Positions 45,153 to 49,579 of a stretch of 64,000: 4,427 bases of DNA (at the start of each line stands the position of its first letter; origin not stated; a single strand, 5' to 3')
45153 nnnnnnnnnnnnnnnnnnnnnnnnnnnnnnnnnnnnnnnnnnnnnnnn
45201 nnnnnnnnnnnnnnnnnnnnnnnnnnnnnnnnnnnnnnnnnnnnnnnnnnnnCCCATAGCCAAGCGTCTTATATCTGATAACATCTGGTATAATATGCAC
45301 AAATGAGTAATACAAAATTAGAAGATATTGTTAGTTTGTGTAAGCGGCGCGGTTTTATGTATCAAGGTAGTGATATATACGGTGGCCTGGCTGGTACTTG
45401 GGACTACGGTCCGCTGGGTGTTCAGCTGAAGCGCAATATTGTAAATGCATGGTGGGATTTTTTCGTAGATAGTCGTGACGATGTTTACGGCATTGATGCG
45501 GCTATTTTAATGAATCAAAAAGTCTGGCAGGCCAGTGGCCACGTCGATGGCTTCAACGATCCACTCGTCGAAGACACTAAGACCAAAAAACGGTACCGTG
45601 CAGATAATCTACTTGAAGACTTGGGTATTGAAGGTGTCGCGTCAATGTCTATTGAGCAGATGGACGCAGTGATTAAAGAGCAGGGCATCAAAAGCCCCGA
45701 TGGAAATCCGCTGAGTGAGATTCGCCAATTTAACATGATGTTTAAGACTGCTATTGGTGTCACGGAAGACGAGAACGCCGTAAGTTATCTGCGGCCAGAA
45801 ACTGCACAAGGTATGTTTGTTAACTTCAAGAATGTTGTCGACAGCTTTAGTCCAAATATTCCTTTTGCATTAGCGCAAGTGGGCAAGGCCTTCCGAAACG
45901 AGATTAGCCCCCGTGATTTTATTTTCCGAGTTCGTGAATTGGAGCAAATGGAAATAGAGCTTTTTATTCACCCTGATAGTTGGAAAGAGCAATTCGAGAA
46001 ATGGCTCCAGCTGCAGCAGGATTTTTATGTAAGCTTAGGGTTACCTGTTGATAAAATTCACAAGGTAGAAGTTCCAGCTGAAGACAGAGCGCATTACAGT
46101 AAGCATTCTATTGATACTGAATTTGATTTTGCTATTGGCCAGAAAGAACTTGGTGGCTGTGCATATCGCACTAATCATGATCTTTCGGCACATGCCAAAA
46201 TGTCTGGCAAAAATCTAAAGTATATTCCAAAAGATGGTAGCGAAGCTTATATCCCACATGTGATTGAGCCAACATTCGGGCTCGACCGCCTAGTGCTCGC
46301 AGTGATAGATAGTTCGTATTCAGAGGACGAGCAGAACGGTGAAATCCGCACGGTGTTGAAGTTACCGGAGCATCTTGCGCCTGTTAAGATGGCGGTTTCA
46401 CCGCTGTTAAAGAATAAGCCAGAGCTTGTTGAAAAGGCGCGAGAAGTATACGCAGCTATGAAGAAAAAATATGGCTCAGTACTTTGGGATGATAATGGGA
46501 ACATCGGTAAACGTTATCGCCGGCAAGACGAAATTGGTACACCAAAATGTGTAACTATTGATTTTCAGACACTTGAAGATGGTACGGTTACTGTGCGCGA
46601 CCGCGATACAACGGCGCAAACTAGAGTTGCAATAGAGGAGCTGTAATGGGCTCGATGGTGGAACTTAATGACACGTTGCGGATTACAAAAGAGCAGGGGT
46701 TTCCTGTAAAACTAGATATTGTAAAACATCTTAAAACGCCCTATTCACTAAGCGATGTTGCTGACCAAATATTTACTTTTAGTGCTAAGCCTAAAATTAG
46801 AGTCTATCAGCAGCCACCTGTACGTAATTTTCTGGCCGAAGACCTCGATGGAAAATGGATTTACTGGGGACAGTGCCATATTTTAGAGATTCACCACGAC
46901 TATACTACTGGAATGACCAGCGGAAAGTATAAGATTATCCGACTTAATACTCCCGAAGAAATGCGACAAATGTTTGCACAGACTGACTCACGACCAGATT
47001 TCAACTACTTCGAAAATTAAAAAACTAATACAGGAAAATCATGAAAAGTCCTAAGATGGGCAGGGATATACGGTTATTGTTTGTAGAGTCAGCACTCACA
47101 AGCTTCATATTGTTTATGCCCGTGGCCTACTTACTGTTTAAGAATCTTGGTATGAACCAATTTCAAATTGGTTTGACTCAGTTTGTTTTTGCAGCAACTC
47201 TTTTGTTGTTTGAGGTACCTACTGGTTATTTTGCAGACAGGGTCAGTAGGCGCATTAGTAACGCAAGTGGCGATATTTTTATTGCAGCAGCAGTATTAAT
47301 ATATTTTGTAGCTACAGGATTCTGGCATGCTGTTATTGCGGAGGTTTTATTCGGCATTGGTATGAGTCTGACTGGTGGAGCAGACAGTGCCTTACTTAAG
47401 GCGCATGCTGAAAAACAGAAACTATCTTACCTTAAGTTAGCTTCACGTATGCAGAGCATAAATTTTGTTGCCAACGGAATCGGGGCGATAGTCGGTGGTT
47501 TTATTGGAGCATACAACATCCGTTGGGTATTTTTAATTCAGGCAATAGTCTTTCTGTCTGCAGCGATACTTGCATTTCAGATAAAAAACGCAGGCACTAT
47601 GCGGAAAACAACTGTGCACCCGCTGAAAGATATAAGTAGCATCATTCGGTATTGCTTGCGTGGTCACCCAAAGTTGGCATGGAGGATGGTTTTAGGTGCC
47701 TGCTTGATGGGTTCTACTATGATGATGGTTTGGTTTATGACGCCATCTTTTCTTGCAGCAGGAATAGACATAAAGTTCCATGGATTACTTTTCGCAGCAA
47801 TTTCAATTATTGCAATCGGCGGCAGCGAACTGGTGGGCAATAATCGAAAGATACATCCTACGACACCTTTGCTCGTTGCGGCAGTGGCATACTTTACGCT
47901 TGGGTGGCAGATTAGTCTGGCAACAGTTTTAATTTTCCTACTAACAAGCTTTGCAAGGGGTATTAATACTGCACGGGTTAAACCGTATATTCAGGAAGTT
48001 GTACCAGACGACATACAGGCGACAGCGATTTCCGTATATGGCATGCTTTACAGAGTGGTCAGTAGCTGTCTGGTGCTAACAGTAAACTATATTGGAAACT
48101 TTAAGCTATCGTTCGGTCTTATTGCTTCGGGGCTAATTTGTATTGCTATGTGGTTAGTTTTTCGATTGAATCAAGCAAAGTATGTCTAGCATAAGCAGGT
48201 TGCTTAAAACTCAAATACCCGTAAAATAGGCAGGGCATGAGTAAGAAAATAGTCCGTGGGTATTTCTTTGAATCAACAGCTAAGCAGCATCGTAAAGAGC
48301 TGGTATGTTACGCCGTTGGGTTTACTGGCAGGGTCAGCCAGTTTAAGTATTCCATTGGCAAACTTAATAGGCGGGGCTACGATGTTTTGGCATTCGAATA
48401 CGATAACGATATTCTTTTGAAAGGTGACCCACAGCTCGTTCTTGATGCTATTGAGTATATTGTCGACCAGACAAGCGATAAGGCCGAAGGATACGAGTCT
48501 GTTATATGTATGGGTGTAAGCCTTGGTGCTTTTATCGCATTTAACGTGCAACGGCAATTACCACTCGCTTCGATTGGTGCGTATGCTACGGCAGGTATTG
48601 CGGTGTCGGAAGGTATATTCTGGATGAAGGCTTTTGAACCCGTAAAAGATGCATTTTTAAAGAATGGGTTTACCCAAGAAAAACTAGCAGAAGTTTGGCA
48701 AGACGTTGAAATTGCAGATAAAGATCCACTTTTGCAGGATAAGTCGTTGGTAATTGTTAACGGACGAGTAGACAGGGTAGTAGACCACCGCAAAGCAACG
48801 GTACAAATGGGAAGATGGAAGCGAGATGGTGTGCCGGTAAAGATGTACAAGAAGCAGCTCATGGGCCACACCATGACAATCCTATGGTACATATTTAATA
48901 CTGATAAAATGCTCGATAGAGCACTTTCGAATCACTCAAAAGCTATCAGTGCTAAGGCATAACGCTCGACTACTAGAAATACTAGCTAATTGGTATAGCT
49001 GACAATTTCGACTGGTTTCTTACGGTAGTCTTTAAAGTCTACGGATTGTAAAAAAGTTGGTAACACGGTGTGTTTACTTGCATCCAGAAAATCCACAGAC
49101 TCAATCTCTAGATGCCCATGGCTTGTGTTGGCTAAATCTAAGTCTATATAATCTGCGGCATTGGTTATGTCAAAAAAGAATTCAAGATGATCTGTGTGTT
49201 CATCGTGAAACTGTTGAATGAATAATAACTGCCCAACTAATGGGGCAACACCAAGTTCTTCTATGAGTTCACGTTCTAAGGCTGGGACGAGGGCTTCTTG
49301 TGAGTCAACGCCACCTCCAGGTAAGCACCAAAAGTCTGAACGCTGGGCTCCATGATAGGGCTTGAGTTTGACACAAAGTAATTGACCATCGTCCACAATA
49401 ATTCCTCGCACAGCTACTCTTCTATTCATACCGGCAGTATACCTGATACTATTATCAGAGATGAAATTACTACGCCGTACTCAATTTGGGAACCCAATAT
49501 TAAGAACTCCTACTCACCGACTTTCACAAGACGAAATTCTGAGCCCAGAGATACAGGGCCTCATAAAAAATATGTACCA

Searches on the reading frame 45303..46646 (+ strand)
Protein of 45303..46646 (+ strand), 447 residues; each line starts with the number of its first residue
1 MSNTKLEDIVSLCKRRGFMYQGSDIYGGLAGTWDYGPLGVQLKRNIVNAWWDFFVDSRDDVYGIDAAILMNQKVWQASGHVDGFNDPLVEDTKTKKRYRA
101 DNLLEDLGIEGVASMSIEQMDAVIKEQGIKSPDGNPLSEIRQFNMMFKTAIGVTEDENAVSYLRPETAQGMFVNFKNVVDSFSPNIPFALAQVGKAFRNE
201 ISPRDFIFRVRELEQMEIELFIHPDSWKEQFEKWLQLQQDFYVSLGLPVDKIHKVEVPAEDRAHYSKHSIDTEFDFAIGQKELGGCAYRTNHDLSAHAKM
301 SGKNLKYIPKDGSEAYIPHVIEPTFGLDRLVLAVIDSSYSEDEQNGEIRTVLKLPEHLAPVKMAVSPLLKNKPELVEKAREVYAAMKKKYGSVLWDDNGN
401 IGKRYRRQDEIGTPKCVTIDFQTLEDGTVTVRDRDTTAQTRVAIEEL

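Call 17: search_protein_families(library=pfam, proteins=[window:45303-46646:+], max_evalue=0.001)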
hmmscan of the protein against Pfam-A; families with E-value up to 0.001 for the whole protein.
window:45303-46646:+ (447 aa): 2 families
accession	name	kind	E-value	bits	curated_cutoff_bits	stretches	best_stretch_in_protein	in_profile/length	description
PF03129.25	HGTP_anticodon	-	1.4e-19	70.5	21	1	363-447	2-87/94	Anticodon binding domain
PF00587.30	tRNA-synt_2b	-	5.5e-16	59.6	29.3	1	155-337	4-178/179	tRNA synthetase class II core domain (G, H, P, S and T)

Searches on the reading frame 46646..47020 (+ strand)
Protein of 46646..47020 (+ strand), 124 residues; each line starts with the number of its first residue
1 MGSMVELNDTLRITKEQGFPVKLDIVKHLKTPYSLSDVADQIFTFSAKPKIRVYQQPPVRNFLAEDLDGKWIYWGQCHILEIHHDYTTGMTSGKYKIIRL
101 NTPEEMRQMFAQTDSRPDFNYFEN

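Call 43: search_protein_families(library=padloc, proteins=[window:46646-47020:+], max_evalue=0.1)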
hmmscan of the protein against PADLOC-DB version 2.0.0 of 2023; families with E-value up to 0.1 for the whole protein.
window:46646-47020:+ (124 aa): 0 families

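Call 44: search_protein_families(library=pfam, proteins=[window:46646-47020:+], max_evalue=0.01)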
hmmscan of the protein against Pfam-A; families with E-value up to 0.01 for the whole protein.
window:46646-47020:+ (124 aa): 0 families

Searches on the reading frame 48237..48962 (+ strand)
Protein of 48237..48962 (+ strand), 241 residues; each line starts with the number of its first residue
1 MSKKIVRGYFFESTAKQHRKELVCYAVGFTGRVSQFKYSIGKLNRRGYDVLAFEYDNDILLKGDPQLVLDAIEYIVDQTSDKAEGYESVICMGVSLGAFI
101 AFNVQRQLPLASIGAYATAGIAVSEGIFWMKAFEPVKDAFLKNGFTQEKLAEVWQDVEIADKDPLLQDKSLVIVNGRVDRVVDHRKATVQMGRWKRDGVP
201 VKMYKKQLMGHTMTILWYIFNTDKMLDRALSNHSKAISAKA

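Call 43: search_protein_families(library=padloc, proteins=[window:48237-48962:+], max_evalue=0.1)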
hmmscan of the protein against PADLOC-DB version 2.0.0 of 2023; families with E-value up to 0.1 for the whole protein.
window:48237-48962:+ (241 aa): 0 families

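Call 44: search_protein_families(library=pfam, proteins=[window:48237-48962:+], max_evalue=0.01)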
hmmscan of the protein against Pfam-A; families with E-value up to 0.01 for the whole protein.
window:48237-48962:+ (241 aa): 1 family
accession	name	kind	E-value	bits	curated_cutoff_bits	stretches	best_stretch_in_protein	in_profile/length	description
PF12146.15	Hydrolase_4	-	0.00018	21.3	27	1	18-190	2-171/239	Serine aminopeptidase, S33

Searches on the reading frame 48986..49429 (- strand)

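Call 43: search_protein_families(library=padloc, proteins=[window:48986-49429:-], max_evalue=0.1)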
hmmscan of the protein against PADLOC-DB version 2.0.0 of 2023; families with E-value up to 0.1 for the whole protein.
window:48986-49429:- (147 aa): 1 family
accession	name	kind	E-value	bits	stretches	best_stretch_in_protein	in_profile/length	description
PDLC04899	PDC-S07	-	5.6e-10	37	1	7-84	10-84/135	-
